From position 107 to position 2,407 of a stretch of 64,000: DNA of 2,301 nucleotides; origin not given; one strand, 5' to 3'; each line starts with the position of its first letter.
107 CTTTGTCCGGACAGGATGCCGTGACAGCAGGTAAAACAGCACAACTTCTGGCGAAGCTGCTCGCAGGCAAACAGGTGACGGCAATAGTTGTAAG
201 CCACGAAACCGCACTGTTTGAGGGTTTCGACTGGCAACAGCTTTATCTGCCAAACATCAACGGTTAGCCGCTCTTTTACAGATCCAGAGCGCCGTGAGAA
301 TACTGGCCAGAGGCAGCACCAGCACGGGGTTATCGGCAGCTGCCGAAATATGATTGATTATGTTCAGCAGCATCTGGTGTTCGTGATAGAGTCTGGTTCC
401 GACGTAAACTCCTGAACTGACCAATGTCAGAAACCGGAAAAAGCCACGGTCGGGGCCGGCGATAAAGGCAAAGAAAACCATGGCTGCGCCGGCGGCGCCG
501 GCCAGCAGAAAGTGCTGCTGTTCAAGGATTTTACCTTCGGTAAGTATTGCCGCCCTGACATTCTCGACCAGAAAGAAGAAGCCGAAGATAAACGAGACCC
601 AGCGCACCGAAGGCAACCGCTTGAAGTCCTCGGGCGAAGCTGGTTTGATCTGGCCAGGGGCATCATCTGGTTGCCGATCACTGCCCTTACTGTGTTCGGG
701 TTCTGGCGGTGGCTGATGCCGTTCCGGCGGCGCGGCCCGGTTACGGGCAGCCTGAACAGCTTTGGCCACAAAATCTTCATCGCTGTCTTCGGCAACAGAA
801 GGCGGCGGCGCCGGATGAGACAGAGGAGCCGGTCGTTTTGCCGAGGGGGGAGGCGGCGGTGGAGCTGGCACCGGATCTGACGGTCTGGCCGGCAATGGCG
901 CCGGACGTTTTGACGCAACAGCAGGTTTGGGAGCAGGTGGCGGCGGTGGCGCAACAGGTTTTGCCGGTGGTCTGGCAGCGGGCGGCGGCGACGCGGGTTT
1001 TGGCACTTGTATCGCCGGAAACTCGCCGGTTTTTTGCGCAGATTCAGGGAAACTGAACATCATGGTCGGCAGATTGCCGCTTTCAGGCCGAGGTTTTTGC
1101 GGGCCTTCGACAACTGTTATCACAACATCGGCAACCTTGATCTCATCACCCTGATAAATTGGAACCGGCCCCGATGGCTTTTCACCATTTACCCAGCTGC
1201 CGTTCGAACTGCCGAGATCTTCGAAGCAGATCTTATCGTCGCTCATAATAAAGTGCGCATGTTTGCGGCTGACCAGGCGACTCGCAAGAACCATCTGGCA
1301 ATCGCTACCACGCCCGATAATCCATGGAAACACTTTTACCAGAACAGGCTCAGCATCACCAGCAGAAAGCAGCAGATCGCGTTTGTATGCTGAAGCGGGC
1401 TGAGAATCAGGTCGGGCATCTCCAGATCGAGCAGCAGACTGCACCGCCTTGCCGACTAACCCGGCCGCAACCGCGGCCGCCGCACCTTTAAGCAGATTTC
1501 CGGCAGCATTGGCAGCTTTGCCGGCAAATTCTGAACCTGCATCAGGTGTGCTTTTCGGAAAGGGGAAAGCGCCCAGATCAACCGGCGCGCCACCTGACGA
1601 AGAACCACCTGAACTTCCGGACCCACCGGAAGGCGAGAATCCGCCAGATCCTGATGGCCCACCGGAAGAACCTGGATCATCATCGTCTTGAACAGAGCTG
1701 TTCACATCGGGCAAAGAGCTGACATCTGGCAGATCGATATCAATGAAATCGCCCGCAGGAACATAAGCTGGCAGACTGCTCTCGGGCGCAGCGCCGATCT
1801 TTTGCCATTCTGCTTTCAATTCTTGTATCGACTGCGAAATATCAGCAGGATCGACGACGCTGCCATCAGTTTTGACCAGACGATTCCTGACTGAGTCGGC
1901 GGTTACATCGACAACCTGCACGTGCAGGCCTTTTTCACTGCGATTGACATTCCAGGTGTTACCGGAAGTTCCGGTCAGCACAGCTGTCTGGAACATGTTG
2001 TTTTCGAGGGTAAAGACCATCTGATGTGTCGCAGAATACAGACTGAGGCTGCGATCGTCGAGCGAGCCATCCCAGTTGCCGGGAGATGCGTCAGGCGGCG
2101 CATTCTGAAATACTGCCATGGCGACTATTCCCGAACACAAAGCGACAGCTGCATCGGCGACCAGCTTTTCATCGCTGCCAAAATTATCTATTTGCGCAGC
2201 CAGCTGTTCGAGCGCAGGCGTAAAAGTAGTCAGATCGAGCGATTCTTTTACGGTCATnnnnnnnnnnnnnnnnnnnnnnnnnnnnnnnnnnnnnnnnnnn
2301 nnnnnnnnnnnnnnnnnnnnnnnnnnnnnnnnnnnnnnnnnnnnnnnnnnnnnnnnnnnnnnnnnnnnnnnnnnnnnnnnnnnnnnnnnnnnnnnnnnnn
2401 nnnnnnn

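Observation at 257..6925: Three-gene membrane-associated operon: polytopic membrane protein, 981-aa helical protein and FHA-domain membrane protein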

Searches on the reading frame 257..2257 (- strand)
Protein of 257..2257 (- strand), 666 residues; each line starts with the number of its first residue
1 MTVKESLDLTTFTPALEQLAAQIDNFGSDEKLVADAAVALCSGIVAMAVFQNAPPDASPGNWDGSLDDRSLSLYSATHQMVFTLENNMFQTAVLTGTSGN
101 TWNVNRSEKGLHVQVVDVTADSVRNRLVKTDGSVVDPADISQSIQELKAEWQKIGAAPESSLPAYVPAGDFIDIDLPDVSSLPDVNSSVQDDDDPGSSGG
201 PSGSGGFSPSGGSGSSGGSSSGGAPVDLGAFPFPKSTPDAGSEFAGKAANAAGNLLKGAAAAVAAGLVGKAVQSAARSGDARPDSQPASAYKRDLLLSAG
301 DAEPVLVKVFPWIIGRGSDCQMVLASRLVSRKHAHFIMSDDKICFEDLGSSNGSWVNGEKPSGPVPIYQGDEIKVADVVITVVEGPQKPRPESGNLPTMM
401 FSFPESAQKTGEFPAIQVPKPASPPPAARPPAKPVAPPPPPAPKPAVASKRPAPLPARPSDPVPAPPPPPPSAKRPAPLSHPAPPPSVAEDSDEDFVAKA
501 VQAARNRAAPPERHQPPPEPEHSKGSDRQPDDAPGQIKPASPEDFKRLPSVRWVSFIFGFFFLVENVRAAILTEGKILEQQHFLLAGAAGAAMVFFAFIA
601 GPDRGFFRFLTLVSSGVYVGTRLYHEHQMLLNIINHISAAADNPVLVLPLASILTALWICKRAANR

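Call 3: search_protein_families(library=pfam, proteins=[window:257-2257:-], max_evalue=0.1)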
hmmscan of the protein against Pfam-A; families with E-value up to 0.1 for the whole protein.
window:257-2257:- (666 aa): 2 families
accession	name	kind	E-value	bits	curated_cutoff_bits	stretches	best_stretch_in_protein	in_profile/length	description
PF00498.31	FHA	-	2.9e-16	60.1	20.7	1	312-375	1-66/67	FHA domain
PF16697.10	Yop-YscD_cpl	-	2.4e-08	34.6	33.2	1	312-379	19-87/94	Inner membrane component of T3SS, cytoplasmic domain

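Call 8: search_protein_families(library=ncbifam, proteins=[window:257-2257:-], max_evalue=0.1)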
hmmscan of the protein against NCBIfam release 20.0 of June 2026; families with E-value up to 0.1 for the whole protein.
window:257-2257:- (666 aa): 5 families
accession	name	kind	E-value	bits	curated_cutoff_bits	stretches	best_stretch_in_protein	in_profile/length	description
NF049868.1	FhaB_Rv0019c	equivalog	5.2e-14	52.6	125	1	273-380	47-156/158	FHA domain-containing protein FhaB/FipA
TIGR03354.1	VI_FHA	hypoth_equivalog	3.7e-11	43.5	120.25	1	314-508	28-223/420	type VI secretion system-associated FHA domain protein TagH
NF033760.1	gliding_GltG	equivalog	1.3e-08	33.9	650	1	314-476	28-188/650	adventurous gliding motility protein GltG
NF041660.2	oxygluDhInhib_OdhI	equivalog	2.6e-06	27.3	200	1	315-378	61-123/130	oxoglutarate dehydrogenase inhibitor Odhl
NF052573.1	HisKinEspAMyxo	equivalog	5e-06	24.8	1400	1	312-378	48-114/755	serine histidine kinase EspA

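Call 9: search_protein_families(library=padloc, proteins=[window:257-2257:-], max_evalue=0.1)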
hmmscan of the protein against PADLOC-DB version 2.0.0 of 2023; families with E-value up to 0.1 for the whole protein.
window:257-2257:- (666 aa): 0 families

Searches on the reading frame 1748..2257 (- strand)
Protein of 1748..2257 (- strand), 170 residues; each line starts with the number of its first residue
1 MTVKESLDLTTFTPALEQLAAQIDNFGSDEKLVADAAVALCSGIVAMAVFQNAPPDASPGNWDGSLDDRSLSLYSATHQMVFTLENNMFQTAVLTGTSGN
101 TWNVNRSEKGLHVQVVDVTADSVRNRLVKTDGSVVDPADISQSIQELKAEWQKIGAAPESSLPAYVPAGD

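Call 60: search_solved_structures(query=A4, max_evalue=10)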
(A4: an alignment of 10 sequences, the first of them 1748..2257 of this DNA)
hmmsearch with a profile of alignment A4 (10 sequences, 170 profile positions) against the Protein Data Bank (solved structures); distinct sequences matched with E-value up to 10: 5.
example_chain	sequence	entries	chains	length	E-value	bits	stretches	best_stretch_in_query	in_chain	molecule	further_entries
6r60_A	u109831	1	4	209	0.51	13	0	72-117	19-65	WD-40 repeat protein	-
6r5y_A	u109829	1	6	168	0.67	12.6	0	72-117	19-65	WD-40 repeat protein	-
6r5z_A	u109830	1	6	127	1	12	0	69-117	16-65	9-bladed beta-propeller formed by three 3-bladed fragments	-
4i7c_A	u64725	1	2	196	1.7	11.3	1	58-116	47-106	E3 ubiquitin-protein ligase SIAH1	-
4mad_A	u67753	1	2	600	2.1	11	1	129-168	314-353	Beta-galactosidase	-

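Call 61: search_protein_families(library=pfam, alignment_id=A4, max_evalue=1)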
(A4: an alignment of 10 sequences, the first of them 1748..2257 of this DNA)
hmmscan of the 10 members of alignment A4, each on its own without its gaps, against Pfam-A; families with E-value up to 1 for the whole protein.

A. member 1, window:1748-2257:- (170 aa): 2 families
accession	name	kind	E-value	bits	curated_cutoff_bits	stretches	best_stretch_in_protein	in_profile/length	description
PF21615.3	CBM-like_2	-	0.06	13.8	27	1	88-126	8-46/126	Carbohydrate binding module-like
PF13536.12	EmrE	-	0.2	11.6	25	1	19-54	173-208/263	Putative multidrug resistance efflux transporter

B. families by the number of members that match (of 10 scanned): 7 families
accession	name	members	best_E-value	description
PF13536.12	EmrE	4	0.028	Putative multidrug resistance efflux transporter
PF21615.3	CBM-like_2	1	0.06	Carbohydrate binding module-like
PF03993.17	DUF349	1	0.11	Domain of Unknown Function (DUF349)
PF12145.13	Med12-LCEWAV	1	0.2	Eukaryotic Mediator 12 subunit domain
PF09141.16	Talin_middle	1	0.21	Talin, middle domain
PF07909.16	DUF1663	1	0.23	Protein of unknown function (DUF1663)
PF22638.1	FlgK_D1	1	0.46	Flagellar hook-associated protein FlgK helical domain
